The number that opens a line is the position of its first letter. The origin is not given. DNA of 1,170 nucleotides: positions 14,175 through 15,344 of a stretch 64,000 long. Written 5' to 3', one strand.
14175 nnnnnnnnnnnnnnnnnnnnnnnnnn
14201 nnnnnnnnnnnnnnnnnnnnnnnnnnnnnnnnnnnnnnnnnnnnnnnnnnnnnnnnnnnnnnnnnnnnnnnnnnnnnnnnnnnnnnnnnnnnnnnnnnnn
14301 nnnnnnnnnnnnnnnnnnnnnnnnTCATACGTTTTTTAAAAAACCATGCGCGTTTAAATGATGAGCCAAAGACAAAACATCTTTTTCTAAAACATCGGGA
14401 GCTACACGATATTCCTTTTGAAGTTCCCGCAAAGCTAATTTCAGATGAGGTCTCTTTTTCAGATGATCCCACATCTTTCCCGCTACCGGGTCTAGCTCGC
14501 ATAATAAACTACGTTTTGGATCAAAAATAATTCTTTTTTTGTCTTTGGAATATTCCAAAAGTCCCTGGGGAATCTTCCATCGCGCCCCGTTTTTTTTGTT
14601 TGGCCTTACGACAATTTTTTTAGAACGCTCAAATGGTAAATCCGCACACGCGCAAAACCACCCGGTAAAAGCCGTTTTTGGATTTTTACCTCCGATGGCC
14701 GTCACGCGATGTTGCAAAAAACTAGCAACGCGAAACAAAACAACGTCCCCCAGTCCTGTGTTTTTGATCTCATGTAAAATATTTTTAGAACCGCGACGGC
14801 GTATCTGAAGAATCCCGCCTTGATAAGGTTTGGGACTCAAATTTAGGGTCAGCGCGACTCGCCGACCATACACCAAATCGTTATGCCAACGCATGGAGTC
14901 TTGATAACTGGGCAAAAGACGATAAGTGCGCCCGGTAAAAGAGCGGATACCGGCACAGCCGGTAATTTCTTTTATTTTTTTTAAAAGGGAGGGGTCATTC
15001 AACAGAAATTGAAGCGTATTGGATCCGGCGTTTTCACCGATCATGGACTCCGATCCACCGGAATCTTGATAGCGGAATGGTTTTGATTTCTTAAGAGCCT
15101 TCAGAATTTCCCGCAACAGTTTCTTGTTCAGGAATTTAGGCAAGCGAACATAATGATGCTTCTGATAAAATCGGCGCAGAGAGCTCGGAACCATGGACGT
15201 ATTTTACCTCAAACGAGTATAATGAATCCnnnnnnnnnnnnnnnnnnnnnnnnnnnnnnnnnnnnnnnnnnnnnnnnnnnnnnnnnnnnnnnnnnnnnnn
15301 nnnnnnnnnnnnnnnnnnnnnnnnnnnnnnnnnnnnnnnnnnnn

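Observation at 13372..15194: Tandem Fe(II)/2OG oxygenase-RRE fusion proteins as candidate leader-guided hydroxylases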

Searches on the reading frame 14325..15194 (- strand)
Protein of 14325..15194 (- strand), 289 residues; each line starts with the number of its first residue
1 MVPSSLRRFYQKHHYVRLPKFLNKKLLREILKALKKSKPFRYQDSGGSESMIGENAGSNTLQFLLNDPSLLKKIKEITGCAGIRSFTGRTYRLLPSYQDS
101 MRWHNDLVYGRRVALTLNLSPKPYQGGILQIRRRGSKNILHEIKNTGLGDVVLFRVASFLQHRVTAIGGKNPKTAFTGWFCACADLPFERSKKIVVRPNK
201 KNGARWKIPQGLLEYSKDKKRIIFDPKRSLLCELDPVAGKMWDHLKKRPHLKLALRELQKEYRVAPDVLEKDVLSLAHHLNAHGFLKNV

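Call 4: search_protein_families(library=pfam, proteins=[window:14325-15194:-], max_evalue=0.1)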
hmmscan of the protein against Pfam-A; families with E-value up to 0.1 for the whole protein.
window:14325-15194:- (289 aa): 3 families
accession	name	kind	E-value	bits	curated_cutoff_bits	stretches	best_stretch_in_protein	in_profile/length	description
PF05402.18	PqqD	-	9.3e-08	32.7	23.4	1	222-286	3-67/67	Coenzyme PQQ synthesis protein D (PqqD)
PF13640.12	2OG-FeII_Oxy_3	-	1.3e-07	32.9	27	1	97-180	6-97/98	2OG-Fe(II) oxygenase superfamily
PF13661.12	2OG-FeII_Oxy_4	-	7.2e-05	23.7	27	1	99-180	10-97/98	2OG-Fe(II) oxygenase superfamily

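Call 5: search_protein_families(library=ncbifam, proteins=[window:14325-15194:-], max_evalue=0.1)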
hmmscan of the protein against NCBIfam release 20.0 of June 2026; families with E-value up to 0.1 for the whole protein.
window:14325-15194:- (289 aa): 1 family
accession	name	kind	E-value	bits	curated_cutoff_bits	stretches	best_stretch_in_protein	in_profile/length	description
NF033536.1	lasso_PqqD_Bac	exception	0.0005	20.2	80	1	233-286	33-86/88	lasso peptide biosynthesis PqqD family chaperone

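Call 7: find_homologous_proteins(query=window:14325-15194:-, max_evalue=0.001)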
Query window:14325-15194:- (289 aa): 20 proteins with E <= 0.001 among 1487 candidates.
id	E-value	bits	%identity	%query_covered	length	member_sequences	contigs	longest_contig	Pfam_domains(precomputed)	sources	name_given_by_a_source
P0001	1.4e-44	171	35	98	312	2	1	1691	PF13640.13,PF05402.19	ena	-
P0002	1.5e-41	161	45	61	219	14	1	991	PF13640.13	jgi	jgi:2OG-Fe(II) oxygenase superfamily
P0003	3.4e-40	156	44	61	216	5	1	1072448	PF13640.13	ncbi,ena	-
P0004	3.4e-40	156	45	61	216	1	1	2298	PF13640.13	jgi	jgi:hypothetical protein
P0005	1.7e-39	154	44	61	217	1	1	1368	PF13640.13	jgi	jgi:2OG-Fe(II) oxygenase superfamily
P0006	1.5e-38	151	41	60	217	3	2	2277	PF13640.13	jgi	jgi:hypothetical protein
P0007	2.8e-38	150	32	99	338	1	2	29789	PF13640.13,PF05402.19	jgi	-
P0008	4.9e-37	146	44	61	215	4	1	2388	PF13640.13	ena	-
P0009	2.6e-36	143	47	51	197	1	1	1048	PF13640.13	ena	-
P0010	3.1e-36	143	44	61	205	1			PF13640.13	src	-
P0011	4.4e-36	143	43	63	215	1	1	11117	PF13640.13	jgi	jgi:hypothetical protein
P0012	8.5e-36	142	40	64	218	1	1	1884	PF13640.13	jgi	jgi:hypothetical protein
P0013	1.2e-35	141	40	61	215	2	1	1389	PF13640.13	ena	-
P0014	1.3e-35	141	43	61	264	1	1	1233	PF13640.13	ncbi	-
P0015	2.8e-33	133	40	60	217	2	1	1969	PF13640.13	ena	-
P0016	2.1e-31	127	37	61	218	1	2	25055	PF13640.13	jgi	jgi:hypothetical protein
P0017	2.3e-31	127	40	61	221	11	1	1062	PF13640.13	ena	-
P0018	2.8e-31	127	39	63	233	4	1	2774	PF13640.13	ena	-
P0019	9.2e-30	122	36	61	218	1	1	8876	PF13640.13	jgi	jgi:hypothetical protein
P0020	1.0e-29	122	47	49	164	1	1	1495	PF13640.13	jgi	jgi:hypothetical protein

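Call 9: find_encoding_contigs(protein=P0007, flank=10000, max_places=3)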
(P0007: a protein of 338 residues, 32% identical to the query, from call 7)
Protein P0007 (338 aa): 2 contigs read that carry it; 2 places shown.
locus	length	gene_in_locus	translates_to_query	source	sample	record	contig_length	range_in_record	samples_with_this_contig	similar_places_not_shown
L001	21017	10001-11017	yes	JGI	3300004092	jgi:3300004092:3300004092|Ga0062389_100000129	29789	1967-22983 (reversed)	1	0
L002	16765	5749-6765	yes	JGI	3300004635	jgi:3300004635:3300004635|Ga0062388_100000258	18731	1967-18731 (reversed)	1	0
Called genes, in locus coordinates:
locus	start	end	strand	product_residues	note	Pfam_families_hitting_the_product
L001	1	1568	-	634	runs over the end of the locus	PF02321:OEP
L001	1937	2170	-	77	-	-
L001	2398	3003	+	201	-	PF00300:His_Phos_1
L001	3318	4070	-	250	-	PF11967:RecO_N, PF02565:RecO_C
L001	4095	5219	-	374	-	PF20030:bpMoxR, PF00004:AAA (faint), PF07728:AAA_5, PF17868:AAA_lid_8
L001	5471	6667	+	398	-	PF02515:CoA_transf_3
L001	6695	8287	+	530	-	PF19289:PmbA_TldD_3rd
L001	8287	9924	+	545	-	PF19289:PmbA_TldD_3rd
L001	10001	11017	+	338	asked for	PF13640:2OG-FeII_Oxy_3, PF05402:PqqD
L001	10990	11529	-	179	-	-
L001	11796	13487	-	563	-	PF02776:TPP_enzyme_N, PF00205:TPP_enzyme_M, PF02775:TPP_enzyme_C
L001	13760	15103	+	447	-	PF01103:Omp85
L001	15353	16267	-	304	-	PF12146:Hydrolase_4, PF00561:Abhydrolase_1, PF12697:Abhydrolase_6, PF03096:Ndr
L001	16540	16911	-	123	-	PF00076:RRM_1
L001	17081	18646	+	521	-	PF00027:cNMP_binding, PF12838:Fer4_7, PF13187:Fer4_9 (weak), PF13237:Fer4_10 (weak), PF13247:Fer4_11, PF25160:LdpA_Fe-S-bd (weak), PF00037:Fer4 (weak), PF12837:Fer4_6 (weak), +3 more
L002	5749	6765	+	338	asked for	PF13640:2OG-FeII_Oxy_3, PF05402:PqqD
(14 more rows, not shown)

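Call 10: find_encoding_contigs(protein=P0003, flank=10000, max_places=3)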
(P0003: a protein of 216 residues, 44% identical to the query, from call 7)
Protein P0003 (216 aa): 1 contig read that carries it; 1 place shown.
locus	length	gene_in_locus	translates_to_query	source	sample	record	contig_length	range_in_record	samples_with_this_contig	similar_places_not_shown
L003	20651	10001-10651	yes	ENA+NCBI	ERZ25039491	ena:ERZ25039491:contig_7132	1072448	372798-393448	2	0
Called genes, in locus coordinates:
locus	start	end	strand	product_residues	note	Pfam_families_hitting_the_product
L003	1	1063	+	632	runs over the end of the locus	PF13522:GATase_6, PF13537:GATase_7, PF00733:Asn_synthase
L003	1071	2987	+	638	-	PF13522:GATase_6, PF13537:GATase_7, PF00733:Asn_synthase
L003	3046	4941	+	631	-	PF13522:GATase_6, PF13537:GATase_7, PF00733:Asn_synthase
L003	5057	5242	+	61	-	-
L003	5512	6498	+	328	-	-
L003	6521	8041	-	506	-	-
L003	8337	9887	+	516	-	PF13432:TPR_16 (faint), PF13428:TPR_14 (faint), PF07719:TPR_2 (faint), PF13181:TPR_8 (faint), PF13424:TPR_12 (faint), PF14559:TPR_19 (faint), PF00515:TPR_1 (faint), PF13176:TPR_7 (faint), +2 more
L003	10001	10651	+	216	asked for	PF13640:2OG-FeII_Oxy_3 (weak)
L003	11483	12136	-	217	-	PF13640:2OG-FeII_Oxy_3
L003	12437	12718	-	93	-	-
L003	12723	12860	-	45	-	-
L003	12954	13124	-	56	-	PF04964:Flp_Fap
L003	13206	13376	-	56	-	PF04964:Flp_Fap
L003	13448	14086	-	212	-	-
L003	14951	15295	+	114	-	PF02452:PemK_toxin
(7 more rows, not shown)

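Call 13: find_homologous_proteins(query=A1, max_evalue=0.001)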
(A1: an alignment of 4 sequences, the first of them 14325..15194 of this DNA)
Query A1 (4 sequences) (289 aa, profile of the alignment): 43 proteins with E <= 0.001 among 8000 candidates.
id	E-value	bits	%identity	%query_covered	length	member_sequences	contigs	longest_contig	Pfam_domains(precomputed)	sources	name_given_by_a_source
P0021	2.2e-155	534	37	92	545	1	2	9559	PF13640.13,PF13661.13,PF05402.19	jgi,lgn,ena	jgi:hypothetical protein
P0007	3.5e-130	452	32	99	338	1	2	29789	PF13640.13,PF05402.19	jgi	-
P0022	5.2e-101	356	32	93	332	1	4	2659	PF13640.13,PF05402.19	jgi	jgi:hypothetical protein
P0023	5.3e-101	356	34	99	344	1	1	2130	PF13640.13,PF05402.19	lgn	-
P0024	6.0e-101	356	39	69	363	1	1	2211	PF13640.13,PF05402.19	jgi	-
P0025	3.0e-99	350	32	95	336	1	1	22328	PF13640.13,PF05402.19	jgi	jgi:hypothetical protein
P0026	3.0e-99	350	32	98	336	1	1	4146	PF13640.13,PF05402.19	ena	-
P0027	1.5e-98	348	33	96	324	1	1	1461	PF13640.13,PF05402.19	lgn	-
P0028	1.7e-98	347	33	92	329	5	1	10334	PF13640.13,PF05402.19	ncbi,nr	ncbi:MAG TPA: PqqD family peptide modification chaperone [Candidatus Binataceae bacterium]|nr:PqqD f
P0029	2.7e-98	347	33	95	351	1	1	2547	PF13640.13,PF05402.19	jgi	jgi:hypothetical protein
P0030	3.8e-98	346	32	95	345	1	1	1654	PF13640.13,PF05402.19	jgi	jgi:2OG-Fe(II) oxygenase superfamily/Coenzyme PQQ synthesis protein D (PqqD)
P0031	1.0e-96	342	32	97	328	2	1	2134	PF13640.13,PF05402.19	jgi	jgi:hypothetical protein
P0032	1.4e-96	341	31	98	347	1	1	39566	PF13640.13,PF05402.19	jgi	jgi:hypothetical protein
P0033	3.1e-96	340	30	96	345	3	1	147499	PF13640.13,PF05402.19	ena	-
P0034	3.9e-95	336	32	95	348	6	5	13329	PF13640.13,PF05402.19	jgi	jgi:2OG-Fe(II) oxygenase superfamily/Coenzyme PQQ synthesis protein D (PqqD)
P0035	1.1e-94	335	32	91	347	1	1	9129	PF13640.13,PF05402.19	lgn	-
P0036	1.1e-94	335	34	92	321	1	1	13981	PF13640.13,PF05402.19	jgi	jgi:hypothetical protein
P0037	8.1e-94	332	31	96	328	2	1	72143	PF13640.13,PF05402.19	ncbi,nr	ncbi:MAG TPA: PqqD family peptide modification chaperone [Candidatus Binataceae bacterium]|nr:PqqD f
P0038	1.8e-93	331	32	95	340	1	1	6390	PF13640.13,PF05402.19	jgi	jgi:Coenzyme PQQ synthesis protein D (PqqD)/2OG-Fe(II) oxygenase superfamily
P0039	3.7e-89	317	35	82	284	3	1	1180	PF13640.13,PF05402.19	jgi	jgi:hypothetical protein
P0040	1.3e-88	315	32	99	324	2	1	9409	PF13640.13,PF05402.19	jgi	jgi:coenzyme PQQ synthesis protein D (PqqD)/2-oxoglutarate-Fe(II)-dependent oxygenase superfamily pr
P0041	1.0e-86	309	31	100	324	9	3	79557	PF13640.13,PF05402.19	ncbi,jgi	-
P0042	1.0e-85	306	32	97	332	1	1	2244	PF13640.13,PF13661.13,PF05402.19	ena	-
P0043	1.2e-82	295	31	97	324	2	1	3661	PF13640.13,PF13661.13,PF05402.19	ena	-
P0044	1.3e-82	295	33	97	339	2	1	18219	PF13640.13,PF13661.13,PF05402.19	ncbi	-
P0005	3.4e-76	274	44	61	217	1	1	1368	PF13640.13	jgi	jgi:2OG-Fe(II) oxygenase superfamily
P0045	7.2e-75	270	43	63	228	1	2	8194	PF13640.13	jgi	-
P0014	9.4e-73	263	43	61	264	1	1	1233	PF13640.13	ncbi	-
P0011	3.2e-70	255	43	63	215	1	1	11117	PF13640.13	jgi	jgi:hypothetical protein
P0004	5.7e-70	254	45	61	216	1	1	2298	PF13640.13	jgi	jgi:hypothetical protein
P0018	4.1e-69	251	39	63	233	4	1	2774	PF13640.13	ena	-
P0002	2.9e-67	245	45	61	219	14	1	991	PF13640.13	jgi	jgi:2OG-Fe(II) oxygenase superfamily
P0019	2.7e-64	235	36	61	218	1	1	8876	PF13640.13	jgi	jgi:hypothetical protein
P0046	1.6e-63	233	40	61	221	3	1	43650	PF13640.13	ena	-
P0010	2.3e-62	229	44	61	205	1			PF13640.13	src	-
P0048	2.7e-58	215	39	61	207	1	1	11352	PF13640.13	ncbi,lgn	-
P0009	1.7e-57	213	47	51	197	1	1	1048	PF13640.13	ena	-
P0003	1.5e-55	206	44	61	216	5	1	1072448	PF13640.13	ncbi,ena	-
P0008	8.8e-55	204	44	61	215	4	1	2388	PF13640.13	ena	-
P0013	3.2e-54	202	40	61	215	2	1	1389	PF13640.13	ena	-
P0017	1.7e-51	193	40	61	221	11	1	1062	PF13640.13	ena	-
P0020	8.6e-46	174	47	49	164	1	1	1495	PF13640.13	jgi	jgi:hypothetical protein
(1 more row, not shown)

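Call 14: find_encoding_contigs(protein=P0033, flank=8000, max_places=2)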
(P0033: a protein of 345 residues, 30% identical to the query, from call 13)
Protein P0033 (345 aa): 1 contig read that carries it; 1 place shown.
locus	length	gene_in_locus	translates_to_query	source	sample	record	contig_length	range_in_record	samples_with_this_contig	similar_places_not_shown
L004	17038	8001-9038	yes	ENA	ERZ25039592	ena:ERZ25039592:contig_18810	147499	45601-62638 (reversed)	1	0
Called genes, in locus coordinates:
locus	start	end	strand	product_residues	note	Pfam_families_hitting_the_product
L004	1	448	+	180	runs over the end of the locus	-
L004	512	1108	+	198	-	PF00300:His_Phos_1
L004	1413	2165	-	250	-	PF11967:RecO_N, PF02565:RecO_C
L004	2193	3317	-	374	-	PF20030:bpMoxR, PF13191:AAA_16 (faint), PF00004:AAA (faint), PF07728:AAA_5, PF17868:AAA_lid_8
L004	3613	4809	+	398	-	PF02515:CoA_transf_3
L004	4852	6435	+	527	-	PF19289:PmbA_TldD_3rd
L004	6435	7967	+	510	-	PF19289:PmbA_TldD_3rd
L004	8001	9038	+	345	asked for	PF13640:2OG-FeII_Oxy_3, PF05402:PqqD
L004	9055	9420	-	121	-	-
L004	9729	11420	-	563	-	PF02776:TPP_enzyme_N, PF00205:TPP_enzyme_M, PF02775:TPP_enzyme_C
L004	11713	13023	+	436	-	PF01103:Omp85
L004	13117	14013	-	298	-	PF00882:Zn_dep_PLPC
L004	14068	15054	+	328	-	PF03167:UDG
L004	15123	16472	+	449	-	PF25145:NfeD1b_N, PF24961:NfeD_membrane, PF01957:NfeD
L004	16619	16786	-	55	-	-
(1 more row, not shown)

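Call 15: find_encoding_contigs(protein=P0041, flank=8000, max_places=2)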
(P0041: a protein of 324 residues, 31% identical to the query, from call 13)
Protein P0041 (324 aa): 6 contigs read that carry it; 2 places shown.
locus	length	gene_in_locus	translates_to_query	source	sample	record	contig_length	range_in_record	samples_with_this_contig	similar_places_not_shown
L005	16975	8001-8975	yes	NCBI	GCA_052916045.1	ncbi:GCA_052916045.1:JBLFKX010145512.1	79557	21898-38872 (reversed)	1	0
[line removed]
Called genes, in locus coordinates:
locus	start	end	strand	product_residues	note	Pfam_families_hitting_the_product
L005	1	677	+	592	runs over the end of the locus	PF18158:AidB_N, PF02770:Acyl-CoA_dh_M, PF00441:Acyl-CoA_dh_1, PF08028:Acyl-CoA_dh_2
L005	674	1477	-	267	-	PF00561:Abhydrolase_1, PF12697:Abhydrolase_6, PF12146:Hydrolase_4, PF00326:Peptidase_S9 (faint), PF01738:DLH (faint)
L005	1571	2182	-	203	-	PF00355:Rieske (weak)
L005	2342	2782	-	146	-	-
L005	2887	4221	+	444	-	PF07676:PD40 (faint), PF25174:Beta-prop_THOC3 (faint), PF26550:Tricorn_2nd, PF26549:Tricorn_N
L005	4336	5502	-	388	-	PF01170:UPF0020, PF05175:MTS (weak), PF01555:N6_N4_Mtase (faint), PF08241:Methyltransf_11 (weak), PF13649:Methyltransf_25, PF13847:Methyltransf_31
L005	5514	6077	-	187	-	PF08207:EFP_N, PF01132:EFP, PF09285:Elong-fact-P_C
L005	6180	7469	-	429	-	-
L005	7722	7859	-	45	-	-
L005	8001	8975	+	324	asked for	PF13640:2OG-FeII_Oxy_3, PF05402:PqqD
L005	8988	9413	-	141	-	PF00903:Glyoxalase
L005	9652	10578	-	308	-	PF03255:ACCA, PF01039:Carboxyl_trans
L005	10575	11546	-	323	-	PF13671:AAA_33 (weak), PF01715:IPPT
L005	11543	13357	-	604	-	PF13589:HATPase_c_3, PF01119:DNA_mis_repair, PF08676:MutL_C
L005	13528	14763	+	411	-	-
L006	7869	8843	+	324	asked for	PF13640:2OG-FeII_Oxy_3, PF05402:PqqD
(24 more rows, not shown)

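Call 16: find_encoding_contigs(protein=P0021, flank=8000, max_places=2)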
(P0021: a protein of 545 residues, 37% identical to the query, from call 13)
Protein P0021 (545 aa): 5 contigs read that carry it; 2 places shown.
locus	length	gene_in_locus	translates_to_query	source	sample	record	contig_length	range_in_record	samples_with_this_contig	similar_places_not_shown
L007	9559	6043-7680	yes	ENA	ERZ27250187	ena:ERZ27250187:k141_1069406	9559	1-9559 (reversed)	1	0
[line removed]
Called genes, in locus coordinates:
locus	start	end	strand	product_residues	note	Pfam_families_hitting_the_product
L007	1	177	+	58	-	?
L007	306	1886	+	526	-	-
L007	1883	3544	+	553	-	-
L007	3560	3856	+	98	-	PF05402:PqqD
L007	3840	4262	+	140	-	PF13471:Transglut_core3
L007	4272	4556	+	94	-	PF05402:PqqD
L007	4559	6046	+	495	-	PF14559:TPR_19 (faint), PF13174:TPR_6 (faint), PF00515:TPR_1 (faint), PF07719:TPR_2 (faint), PF13374:TPR_10 (faint), PF13414:TPR_11 (faint), PF13424:TPR_12 (faint), PF13428:TPR_14 (faint), +6 more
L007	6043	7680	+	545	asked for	PF13640:2OG-FeII_Oxy_3, PF13661:2OG-FeII_Oxy_4 (weak), PF13640:2OG-FeII_Oxy_3 (weak), PF05402:PqqD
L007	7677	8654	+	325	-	PF13640:2OG-FeII_Oxy_3, PF13661:2OG-FeII_Oxy_4 (weak), PF05402:PqqD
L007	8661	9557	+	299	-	?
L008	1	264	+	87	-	?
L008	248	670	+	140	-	PF13471:Transglut_core3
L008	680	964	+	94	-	PF05402:PqqD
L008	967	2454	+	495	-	PF14559:TPR_19 (faint), PF13174:TPR_6 (faint), PF00515:TPR_1 (faint), PF07719:TPR_2 (faint), PF13374:TPR_10 (faint), PF13414:TPR_11 (faint), PF13424:TPR_12 (faint), PF13428:TPR_14 (faint), +6 more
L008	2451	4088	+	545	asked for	PF13640:2OG-FeII_Oxy_3, PF13661:2OG-FeII_Oxy_4 (weak), PF13640:2OG-FeII_Oxy_3 (weak), PF05402:PqqD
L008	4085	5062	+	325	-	PF13640:2OG-FeII_Oxy_3, PF13661:2OG-FeII_Oxy_4 (weak), PF05402:PqqD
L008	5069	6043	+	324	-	PF13640:2OG-FeII_Oxy_3, PF05402:PqqD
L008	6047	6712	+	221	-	PF13640:2OG-FeII_Oxy_3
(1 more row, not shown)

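Call 18: search_protein_representatives(alignment_id=A1)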
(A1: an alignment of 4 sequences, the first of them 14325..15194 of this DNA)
Query: 4 sequences, 307 profile positions. Proteins with E-value up to 0.001 (for the whole library): 9775; up to 1e-10: 1082; up to 1e-30: 507. The best 150 are listed.
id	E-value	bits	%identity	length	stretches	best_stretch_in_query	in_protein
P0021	7.0e-156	534.3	-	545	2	2-302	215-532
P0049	1.0e-143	494.3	-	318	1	1-307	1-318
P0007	1.1e-130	451.5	-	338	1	4-306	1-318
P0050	2.2e-101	355.3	-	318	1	2-303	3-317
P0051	4.0e-92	324.9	-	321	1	2-305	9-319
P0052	5.0e-90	318.0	-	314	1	2-305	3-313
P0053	6.7e-89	314.3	-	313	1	1-305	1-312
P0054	2.3e-88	312.5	-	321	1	2-304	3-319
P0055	1.0e-86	307.1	-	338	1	4-305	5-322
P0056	8.7e-85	300.8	-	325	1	1-304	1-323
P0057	8.9e-85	300.8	-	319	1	9-303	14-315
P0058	6.7e-84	297.9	-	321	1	1-303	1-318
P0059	7.6e-84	297.7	-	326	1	2-303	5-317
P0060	2.0e-83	296.3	-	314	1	2-302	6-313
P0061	5.8e-83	294.8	-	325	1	2-303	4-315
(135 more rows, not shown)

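Call 19: find_related_loci(query=A1, collection=genome_contigs, flank=10000)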
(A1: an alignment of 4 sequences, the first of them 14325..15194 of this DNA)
Query A1 (289 aa) in genome_contigs; peptide patterns used: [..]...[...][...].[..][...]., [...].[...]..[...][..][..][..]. (x = any residue, [..] = any of these).
35 stretches matched a pattern; 14 encode a relative of the query (tblastn E <= 1e-3); 13 distinct loci.
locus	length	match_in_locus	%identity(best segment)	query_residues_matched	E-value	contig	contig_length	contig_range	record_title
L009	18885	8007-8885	34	4-289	2e-54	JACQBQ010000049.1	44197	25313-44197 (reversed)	MAG: Candidatus Melainabacteria bacterium isolate NC_groundwater_946_Pr1_S-0.2um_34_28 Montesol18-Sp2_coassembly_scaffol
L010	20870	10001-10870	34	6-287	1e-49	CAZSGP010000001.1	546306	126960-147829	MAG TPA_asm: uncultured Planctomycetia bacterium isolate SRP278252_co1_282 genome assembly, contig: NODE_2_length_546306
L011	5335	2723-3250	42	6-180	5e-45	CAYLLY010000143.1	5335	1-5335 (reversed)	MAG TPA_asm: uncultured Nitrospirales bacterium isolate binchicken_co21_464 genome assembly, contig: NODE_19941_length_5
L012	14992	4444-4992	40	5-186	5e-44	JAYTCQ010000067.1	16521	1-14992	MAG: Blastocatellia bacterium isolate GFS_1591 GFS_1591_66, whole genome shotgun sequence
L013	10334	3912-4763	33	6-272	4e-43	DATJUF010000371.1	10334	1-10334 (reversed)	MAG TPA_asm: Candidatus Binataceae bacterium isolate SMAG_U15039 k141_4346012, whole genome shotgun sequence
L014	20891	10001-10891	31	4-286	2e-42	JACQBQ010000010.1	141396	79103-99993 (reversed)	MAG: Candidatus Melainabacteria bacterium isolate NC_groundwater_946_Pr1_S-0.2um_34_28 Montesol18-Sp2_coassembly_scaffol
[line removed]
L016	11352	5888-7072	39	6-182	8e-38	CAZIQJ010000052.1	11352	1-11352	MAG TPA_asm: uncultured bacterium isolate SRP342105_co2_29 genome assembly, contig: NODE_6122_length_11352_cov_5.289634,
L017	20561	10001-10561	37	4-186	4e-35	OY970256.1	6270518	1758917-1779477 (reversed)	MAG: Pyrinomonadaceae bacterium isolate MFD09212.bin.c.2 genome assembly, chromosome: 1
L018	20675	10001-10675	35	4-209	2e-34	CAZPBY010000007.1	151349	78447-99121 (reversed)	MAG TPA_asm: uncultured Solibacteraceae bacterium isolate binchicken_co185_13 genome assembly, contig: NODE_120_length_1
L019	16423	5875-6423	38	6-185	3e-34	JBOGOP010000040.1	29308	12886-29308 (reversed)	MAG: Pyrinomonadaceae bacterium isolate SE1493_metabat2.bin.15 NODE_125_length_29308_cov_1.325349, whole genome shotgun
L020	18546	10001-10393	46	55-185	4e-34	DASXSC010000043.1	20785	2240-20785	MAG TPA_asm: Pyrinomonadaceae bacterium isolate SMAG_U4656 k141_3665755, whole genome shotgun sequence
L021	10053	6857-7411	38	5-186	2e-33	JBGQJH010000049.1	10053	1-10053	MAG: Pyrinomonadaceae bacterium isolate OBJ2_061818_070_28 k141_503899_length_10053_cov_36.2399, whole genome shotgun se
